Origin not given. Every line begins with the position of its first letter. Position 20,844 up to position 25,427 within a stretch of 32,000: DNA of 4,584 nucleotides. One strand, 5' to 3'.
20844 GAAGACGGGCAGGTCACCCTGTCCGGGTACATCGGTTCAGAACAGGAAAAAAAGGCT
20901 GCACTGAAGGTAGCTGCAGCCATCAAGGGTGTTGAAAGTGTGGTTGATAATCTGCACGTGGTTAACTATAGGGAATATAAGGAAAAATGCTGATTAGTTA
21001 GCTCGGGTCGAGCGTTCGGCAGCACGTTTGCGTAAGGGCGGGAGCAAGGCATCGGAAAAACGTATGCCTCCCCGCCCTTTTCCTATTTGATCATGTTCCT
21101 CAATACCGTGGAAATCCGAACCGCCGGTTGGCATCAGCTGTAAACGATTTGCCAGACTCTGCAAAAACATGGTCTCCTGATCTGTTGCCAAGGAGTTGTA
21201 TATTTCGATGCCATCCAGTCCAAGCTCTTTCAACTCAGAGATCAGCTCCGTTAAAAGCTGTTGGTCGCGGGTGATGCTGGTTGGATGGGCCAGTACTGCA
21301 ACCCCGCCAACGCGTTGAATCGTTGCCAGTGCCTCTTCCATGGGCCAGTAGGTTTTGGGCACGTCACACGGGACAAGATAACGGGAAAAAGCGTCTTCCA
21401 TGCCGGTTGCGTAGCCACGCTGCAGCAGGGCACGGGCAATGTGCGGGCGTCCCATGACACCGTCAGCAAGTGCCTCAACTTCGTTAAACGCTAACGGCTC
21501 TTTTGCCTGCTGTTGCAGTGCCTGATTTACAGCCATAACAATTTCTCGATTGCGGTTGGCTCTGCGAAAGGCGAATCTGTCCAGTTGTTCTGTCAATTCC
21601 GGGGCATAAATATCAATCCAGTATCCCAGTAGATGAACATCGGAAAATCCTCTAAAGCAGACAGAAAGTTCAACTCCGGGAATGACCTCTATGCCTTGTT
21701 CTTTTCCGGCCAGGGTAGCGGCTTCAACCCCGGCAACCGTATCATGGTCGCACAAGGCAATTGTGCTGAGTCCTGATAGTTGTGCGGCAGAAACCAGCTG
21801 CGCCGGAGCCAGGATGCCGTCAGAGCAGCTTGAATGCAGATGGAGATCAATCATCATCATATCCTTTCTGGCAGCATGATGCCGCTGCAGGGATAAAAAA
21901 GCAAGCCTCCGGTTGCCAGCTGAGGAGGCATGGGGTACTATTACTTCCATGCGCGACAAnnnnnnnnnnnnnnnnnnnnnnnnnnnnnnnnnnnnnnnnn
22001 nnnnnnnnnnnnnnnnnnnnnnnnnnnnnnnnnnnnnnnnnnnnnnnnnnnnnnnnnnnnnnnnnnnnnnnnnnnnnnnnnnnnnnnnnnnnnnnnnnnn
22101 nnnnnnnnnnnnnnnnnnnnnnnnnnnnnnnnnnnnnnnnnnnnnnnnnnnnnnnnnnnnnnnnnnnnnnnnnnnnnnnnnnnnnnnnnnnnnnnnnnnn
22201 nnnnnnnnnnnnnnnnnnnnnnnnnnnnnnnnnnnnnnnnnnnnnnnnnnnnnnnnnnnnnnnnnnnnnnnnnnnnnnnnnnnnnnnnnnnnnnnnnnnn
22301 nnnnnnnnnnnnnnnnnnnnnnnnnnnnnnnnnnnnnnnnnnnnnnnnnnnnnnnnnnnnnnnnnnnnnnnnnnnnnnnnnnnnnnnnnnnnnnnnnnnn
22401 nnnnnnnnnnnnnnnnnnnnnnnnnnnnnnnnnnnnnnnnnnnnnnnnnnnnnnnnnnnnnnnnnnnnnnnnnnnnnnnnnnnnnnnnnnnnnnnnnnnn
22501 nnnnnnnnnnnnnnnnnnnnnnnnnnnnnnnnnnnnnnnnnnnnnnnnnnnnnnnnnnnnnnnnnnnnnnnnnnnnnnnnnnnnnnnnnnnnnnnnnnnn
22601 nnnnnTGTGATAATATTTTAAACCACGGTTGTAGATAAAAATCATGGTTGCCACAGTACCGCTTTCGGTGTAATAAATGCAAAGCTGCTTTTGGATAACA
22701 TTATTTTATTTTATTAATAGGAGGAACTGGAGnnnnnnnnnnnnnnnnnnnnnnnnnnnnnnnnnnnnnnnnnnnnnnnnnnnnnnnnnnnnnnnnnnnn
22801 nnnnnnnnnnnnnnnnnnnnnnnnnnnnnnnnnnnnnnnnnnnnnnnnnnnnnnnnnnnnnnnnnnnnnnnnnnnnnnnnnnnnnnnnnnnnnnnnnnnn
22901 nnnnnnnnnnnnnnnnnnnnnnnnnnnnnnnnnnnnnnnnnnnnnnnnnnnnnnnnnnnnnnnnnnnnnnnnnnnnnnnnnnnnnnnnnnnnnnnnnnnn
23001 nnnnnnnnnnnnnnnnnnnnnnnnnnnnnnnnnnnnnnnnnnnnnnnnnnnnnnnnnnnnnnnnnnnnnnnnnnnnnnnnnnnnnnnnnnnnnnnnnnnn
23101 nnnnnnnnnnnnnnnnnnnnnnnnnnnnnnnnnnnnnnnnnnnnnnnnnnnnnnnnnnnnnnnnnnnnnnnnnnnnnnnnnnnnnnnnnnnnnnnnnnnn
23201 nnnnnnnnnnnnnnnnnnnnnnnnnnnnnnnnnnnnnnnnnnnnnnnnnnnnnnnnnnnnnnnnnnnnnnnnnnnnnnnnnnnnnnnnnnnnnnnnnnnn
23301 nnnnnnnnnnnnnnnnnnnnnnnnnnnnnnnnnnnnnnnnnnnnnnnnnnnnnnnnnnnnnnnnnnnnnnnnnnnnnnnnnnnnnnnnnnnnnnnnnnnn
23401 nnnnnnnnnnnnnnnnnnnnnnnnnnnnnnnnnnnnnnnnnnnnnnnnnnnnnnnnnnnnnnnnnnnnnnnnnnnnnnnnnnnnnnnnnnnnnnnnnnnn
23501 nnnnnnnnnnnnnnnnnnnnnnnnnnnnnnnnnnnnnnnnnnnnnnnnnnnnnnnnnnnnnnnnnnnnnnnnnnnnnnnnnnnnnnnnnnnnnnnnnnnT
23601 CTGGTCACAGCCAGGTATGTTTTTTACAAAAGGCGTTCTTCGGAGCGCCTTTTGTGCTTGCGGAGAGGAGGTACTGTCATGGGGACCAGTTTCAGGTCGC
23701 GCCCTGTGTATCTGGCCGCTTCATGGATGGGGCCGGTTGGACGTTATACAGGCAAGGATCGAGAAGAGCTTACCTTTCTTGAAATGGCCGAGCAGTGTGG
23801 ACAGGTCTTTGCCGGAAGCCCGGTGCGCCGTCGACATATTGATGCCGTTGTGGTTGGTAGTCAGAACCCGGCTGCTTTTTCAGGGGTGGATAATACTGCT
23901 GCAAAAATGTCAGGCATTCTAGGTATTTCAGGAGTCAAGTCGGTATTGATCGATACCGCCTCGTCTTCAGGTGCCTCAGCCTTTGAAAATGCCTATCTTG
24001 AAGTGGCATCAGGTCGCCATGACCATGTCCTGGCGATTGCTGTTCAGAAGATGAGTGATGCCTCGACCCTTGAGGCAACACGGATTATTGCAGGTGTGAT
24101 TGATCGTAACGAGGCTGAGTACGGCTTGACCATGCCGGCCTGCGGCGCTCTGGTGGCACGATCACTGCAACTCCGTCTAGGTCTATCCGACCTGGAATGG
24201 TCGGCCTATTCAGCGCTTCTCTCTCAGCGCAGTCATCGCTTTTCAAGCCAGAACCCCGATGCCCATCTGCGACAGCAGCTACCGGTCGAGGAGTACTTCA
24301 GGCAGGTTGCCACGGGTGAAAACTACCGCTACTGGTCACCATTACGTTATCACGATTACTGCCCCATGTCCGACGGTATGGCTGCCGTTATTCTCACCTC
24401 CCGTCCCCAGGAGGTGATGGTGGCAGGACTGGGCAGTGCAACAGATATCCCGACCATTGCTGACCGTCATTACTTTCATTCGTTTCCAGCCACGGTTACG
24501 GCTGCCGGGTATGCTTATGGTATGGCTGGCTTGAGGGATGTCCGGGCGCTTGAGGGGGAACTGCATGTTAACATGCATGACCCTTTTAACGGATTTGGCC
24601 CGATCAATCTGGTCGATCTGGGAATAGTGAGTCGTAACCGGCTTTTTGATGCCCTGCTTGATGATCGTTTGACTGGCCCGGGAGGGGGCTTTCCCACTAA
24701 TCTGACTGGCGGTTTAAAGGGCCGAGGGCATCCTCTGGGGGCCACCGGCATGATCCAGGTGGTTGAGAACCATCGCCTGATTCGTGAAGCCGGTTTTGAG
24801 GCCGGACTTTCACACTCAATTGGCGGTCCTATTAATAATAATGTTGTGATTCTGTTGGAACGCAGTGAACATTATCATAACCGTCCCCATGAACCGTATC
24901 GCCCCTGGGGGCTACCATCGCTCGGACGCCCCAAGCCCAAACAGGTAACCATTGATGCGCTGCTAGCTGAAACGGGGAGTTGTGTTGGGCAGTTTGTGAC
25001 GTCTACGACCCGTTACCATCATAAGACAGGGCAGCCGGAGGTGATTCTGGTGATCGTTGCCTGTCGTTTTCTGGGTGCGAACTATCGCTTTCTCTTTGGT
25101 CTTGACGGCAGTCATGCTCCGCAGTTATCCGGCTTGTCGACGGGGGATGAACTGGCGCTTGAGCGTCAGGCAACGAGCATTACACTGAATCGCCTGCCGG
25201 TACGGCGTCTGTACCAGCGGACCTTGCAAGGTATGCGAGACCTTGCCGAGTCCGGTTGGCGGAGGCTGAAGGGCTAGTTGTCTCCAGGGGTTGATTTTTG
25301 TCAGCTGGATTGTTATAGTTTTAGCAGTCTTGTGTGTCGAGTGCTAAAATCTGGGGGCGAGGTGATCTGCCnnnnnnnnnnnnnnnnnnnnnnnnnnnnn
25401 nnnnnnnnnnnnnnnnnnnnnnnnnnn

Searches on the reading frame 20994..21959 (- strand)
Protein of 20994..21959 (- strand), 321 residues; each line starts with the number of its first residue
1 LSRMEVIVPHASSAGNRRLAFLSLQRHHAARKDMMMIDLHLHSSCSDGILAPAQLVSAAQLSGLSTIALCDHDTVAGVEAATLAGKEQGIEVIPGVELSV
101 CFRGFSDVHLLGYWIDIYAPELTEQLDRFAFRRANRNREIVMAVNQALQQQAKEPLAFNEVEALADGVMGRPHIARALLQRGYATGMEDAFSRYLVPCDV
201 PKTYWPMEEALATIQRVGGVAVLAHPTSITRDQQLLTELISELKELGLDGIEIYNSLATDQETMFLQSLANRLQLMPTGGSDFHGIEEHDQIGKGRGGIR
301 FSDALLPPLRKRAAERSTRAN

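Call 55: search_protein_families(library=pfam, proteins=[window:20994-21959:-], max_evalue=0.00001)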
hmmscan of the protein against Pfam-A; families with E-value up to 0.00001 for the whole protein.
window:20994-21959:- (321 aa): 1 family
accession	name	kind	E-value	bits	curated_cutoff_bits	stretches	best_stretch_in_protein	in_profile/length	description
PF02811.25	PHP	-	1.4e-10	42.2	26.4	1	38-146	1-82/164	PHP domain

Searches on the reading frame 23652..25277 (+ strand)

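Call 55: search_protein_families(library=pfam, proteins=[window:23652-25277:+], max_evalue=0.00001)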
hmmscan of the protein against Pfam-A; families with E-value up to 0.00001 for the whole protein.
window:23652-25277:+ (541 aa): 2 families
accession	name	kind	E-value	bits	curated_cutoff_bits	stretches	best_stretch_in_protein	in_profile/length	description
PF22691.2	Thiolase_C_1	-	7.3e-14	52.2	28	1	261-404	1-144/144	Thiolase C-terminal domain-like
PF00108.29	Thiolase_N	-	1.3e-12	48.1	26.4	1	20-169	2-148/260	Thiolase, N-terminal domain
